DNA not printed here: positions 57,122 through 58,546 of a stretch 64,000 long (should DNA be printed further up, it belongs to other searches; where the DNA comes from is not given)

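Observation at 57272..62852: Translationally coupled four-gene operon: ThrC-like PLP enzyme, DUF1611/PP-loop fusion, creatininase-family hydrolase, dipeptide epimerase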

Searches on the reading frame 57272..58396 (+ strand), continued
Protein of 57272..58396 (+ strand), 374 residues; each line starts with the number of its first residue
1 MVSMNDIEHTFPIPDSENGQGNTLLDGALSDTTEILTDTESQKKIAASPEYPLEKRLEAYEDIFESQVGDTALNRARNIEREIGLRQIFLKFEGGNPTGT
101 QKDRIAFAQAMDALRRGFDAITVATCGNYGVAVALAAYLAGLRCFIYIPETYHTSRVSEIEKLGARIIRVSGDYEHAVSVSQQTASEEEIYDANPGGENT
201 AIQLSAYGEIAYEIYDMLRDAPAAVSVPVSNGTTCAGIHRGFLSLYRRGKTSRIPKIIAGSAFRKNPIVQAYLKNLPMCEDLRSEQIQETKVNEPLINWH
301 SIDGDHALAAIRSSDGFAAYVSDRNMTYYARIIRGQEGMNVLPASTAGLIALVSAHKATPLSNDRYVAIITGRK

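Call 67: find_homologous_proteins(query=window:57272-58396:+, max_evalue=1e-20)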
Query window:57272-58396:+ (374 aa): 5474 proteins with E <= 1e-20 among 8000 candidates; the best 120 are listed.
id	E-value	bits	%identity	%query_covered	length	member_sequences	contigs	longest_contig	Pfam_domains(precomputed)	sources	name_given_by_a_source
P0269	1.2e-226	769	94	99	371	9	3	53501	PF00291.32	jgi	jgi:threonine synthase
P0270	2.8e-216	735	89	99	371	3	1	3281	PF00291.32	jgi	-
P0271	2.2e-185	634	77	97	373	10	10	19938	PF00291.32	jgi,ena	jgi:threonine synthase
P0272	1.9e-183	627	76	96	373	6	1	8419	PF00291.32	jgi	jgi:threonine synthase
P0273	2.8e-182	624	78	94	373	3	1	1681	PF00291.32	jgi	jgi:threonine synthase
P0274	5.6e-180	616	76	96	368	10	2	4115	PF00291.32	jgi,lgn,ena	-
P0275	2.1e-179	614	77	94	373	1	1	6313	PF00291.32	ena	-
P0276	2.8e-179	614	77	94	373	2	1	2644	PF00291.32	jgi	jgi:threonine synthase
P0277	8.1e-178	609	73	99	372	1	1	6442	PF00291.32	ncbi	-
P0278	3.3e-176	604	75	94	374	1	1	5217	PF00291.32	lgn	-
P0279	1.4e-174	598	75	94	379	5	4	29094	PF00291.32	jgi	jgi:threonine synthase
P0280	3.6e-174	597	74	94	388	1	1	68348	PF00291.32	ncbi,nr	ncbi:MAG: pyridoxal-phosphate dependent enzyme [Spirochaetes bacterium]|nr:pyridoxal-phosphate depen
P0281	8.0e-174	596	74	94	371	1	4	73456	PF00291.32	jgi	jgi:threonine synthase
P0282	3.4e-172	590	72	96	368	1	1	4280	PF00291.32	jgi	jgi:threonine synthase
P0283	1.9e-171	588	72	96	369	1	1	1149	PF00291.32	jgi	jgi:threonine synthase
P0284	6.8e-169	580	71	95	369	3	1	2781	PF00291.32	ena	-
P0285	1.1e-168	579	72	94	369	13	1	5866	PF00291.32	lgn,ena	-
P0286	3.0e-168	577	71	94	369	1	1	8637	PF00291.32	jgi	jgi:threonine synthase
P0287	4.5e-168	577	71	94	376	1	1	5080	PF00291.32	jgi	jgi:threonine synthase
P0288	6.7e-168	576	70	97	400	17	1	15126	PF00291.32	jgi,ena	-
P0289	8.6e-168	576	72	94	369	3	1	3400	PF00291.32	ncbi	ncbi:MAG: pyridoxal-phosphate dependent enzyme [Candidatus Hodarchaeota archaeon]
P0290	1.2e-167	575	72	94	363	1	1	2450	PF00291.32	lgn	-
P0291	6.4e-167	573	71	94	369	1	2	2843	PF00291.32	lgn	-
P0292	8.4e-167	573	69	99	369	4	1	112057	PF00291.32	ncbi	-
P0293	1.2e-166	572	71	96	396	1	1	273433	PF00291.32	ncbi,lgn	-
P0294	1.5e-166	572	71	94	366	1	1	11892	PF00291.32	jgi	jgi:threonine synthase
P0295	3.3e-166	571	70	97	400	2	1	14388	PF00291.32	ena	-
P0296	4.0e-166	570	70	96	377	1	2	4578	PF00291.32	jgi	jgi:threonine synthase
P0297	4.5e-166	570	70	97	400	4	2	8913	PF00291.32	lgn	-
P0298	5.9e-166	570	70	94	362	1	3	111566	PF00291.32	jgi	jgi:threonine synthase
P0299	2.9e-165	568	71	94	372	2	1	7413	PF00291.32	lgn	-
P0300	3.9e-165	567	71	94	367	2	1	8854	PF00291.32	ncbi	ncbi:MAG: pyridoxal-phosphate dependent enzyme [Spirochaetota bacterium]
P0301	4.4e-165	567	70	95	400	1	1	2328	PF00291.32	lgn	-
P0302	7.5e-165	566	68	99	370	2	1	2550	PF00291.32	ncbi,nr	ncbi:pyridoxal-phosphate dependent enzyme [candidate division KSB1 bacterium]|nr:pyridoxal-phosphate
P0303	8.0e-165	566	69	97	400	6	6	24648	PF00291.32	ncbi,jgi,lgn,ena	-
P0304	1.1e-164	566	70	96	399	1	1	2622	PF00291.32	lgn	-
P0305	1.2e-164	566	69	96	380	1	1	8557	PF00291.32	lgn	-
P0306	1.3e-164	566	68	99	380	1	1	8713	PF00291.32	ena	-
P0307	1.4e-164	565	70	96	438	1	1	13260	PF00291.32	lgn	-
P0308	1.4e-164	565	70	94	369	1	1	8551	PF00291.32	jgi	jgi:threonine synthase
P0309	1.9e-164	565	70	96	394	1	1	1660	PF00291.32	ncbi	-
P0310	2.3e-164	565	72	94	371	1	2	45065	PF00291.32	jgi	jgi:threonine synthase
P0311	4.5e-164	564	70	94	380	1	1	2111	PF00291.32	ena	-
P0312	4.9e-164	564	69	98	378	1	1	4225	PF00291.32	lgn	-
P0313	5.1e-164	564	68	98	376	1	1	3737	PF00291.32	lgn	-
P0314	5.2e-164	563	68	99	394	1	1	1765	PF00291.32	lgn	-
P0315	5.3e-164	563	71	94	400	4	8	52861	PF00291.32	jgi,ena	-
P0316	5.9e-164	563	70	94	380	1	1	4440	PF00291.32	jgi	jgi:threonine synthase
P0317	6.1e-164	563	72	94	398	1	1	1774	PF00291.32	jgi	-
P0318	6.2e-164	563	68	99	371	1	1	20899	PF00291.32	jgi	jgi:threonine synthase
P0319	8.2e-164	563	70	94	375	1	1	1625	PF00291.32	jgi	jgi:threonine synthase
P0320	8.9e-164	563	71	94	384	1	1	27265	PF00291.32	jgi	jgi:threonine synthase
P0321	9.0e-164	563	69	96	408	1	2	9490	PF00291.32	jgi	jgi:threonine synthase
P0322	9.7e-164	563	69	94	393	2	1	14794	PF00291.32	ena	-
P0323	1.0e-163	563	70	94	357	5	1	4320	PF00291.32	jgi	jgi:threonine synthase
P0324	1.3e-163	562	71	94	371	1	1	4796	PF00291.32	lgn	-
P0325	1.4e-163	562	70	96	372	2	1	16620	PF00291.32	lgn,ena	-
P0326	1.4e-163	562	70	94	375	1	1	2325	PF00291.32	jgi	jgi:threonine synthase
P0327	1.6e-163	562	72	94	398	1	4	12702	PF00291.32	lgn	-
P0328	1.6e-163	562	69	97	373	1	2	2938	PF00291.32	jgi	jgi:threonine synthase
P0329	1.8e-163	562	69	96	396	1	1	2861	PF00291.32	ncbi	-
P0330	1.9e-163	562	69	96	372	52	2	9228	PF00291.32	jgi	jgi:threonine synthase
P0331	2.0e-163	562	67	99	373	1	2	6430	PF00291.32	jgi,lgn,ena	-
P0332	2.0e-163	562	71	94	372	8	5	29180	PF00291.32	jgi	jgi:threonine synthase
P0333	2.0e-163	562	72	94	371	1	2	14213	PF00291.32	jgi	jgi:threonine synthase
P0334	2.2e-163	561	71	94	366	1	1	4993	PF00291.32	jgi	jgi:threonine synthase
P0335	2.6e-163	561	69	94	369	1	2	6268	PF00291.32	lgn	-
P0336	2.9e-163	561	67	97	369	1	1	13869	PF00291.32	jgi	jgi:threonine synthase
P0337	3.0e-163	561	70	94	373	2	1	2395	PF00291.32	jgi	jgi:threonine synthase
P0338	3.1e-163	561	67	99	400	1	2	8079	PF00291.32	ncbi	-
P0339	3.6e-163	561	69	97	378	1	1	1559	PF00291.32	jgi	jgi:threonine synthase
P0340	3.9e-163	561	70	94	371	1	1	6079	PF00291.32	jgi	jgi:threonine synthase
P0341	4.5e-163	560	69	95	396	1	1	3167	PF00291.32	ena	-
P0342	4.8e-163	560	69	94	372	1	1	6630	PF00291.32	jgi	jgi:threonine synthase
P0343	5.0e-163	560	67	100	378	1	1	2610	PF00291.32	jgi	jgi:threonine synthase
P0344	5.6e-163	560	68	96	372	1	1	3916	PF00291.32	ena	-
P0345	5.9e-163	560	67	99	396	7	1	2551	PF00291.32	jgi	jgi:threonine synthase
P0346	6.0e-163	560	69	96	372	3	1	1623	PF00291.32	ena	-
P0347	6.7e-163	560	69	96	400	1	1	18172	PF00291.32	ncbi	-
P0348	7.1e-163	560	69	96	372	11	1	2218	PF00291.32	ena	-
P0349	7.8e-163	560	69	95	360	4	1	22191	PF00291.32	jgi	jgi:threonine synthase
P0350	8.6e-163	559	69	94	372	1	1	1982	PF00291.32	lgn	-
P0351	9.0e-163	559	69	96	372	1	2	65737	PF00291.32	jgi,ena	-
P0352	9.8e-163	559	70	94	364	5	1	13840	PF00291.32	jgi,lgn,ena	-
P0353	1.1e-162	559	67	99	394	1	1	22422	PF00291.32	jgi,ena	-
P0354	1.1e-162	559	70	95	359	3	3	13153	PF00291.32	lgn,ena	-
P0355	1.4e-162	559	70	94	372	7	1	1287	PF00291.32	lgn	-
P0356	1.5e-162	559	67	99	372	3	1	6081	PF00291.32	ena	-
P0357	1.6e-162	559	69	95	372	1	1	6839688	PF00291.32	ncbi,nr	ncbi:MAG: pyridoxal-phosphate dependent enzyme [Desulfobacterales bacterium]|nr:MAG: pyridoxal-phosp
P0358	1.7e-162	559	71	94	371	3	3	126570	PF00291.32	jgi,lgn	jgi:threonine synthase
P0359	2.3e-162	558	67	99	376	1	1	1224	PF00291.32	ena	-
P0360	2.5e-162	558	70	94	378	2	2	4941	PF00291.32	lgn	-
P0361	2.6e-162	558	67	100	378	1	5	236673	PF00291.32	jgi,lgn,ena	-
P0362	3.1e-162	558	68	96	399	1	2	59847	PF00291.32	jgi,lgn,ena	-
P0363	3.1e-162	558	68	99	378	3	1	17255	PF00291.32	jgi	jgi:threonine synthase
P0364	3.2e-162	558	71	94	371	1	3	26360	PF00291.32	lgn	-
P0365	3.5e-162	557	68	97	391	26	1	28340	PF00291.32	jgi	-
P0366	3.6e-162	557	66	100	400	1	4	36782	PF00291.32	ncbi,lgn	-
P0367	3.6e-162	557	68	98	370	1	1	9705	PF00291.32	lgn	-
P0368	3.9e-162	557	69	96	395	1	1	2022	PF00291.32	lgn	-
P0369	4.0e-162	557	71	94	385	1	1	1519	PF00291.32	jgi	jgi:threonine synthase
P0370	4.0e-162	557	69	94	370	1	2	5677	PF00291.32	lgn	-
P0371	4.4e-162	557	70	94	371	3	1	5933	PF00291.32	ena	-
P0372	4.7e-162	557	71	94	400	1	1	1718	PF00291.32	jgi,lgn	jgi:threonine synthase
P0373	4.8e-162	557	69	98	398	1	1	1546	PF00291.32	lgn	-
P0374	4.8e-162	557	69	97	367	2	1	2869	PF00291.32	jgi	jgi:threonine synthase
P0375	5.0e-162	557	71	94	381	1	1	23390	PF00291.32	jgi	jgi:threonine synthase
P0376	5.6e-162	557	67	97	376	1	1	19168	PF00291.32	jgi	jgi:threonine synthase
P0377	5.8e-162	557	70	94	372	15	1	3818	PF00291.32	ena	-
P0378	6.0e-162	557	70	94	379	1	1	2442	PF00291.32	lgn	-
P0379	6.2e-162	557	70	94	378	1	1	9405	PF00291.32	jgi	jgi:threonine synthase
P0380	6.8e-162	557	67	99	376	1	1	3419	PF00291.32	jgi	jgi:threonine synthase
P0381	7.2e-162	556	69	96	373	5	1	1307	PF00291.32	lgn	-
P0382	7.4e-162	556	69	96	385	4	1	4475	PF00291.32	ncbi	-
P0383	8.4e-162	556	70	94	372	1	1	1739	PF00291.32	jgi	jgi:threonine synthase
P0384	9.0e-162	556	69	96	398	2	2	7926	PF00291.32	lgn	-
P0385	9.3e-162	556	70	94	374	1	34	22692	PF00291.32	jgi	jgi:threonine synthase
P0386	9.5e-162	556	69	94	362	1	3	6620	PF00291.32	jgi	jgi:threonine synthase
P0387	9.5e-162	556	70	94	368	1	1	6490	PF00291.32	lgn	-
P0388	9.9e-162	556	70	94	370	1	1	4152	PF00291.32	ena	-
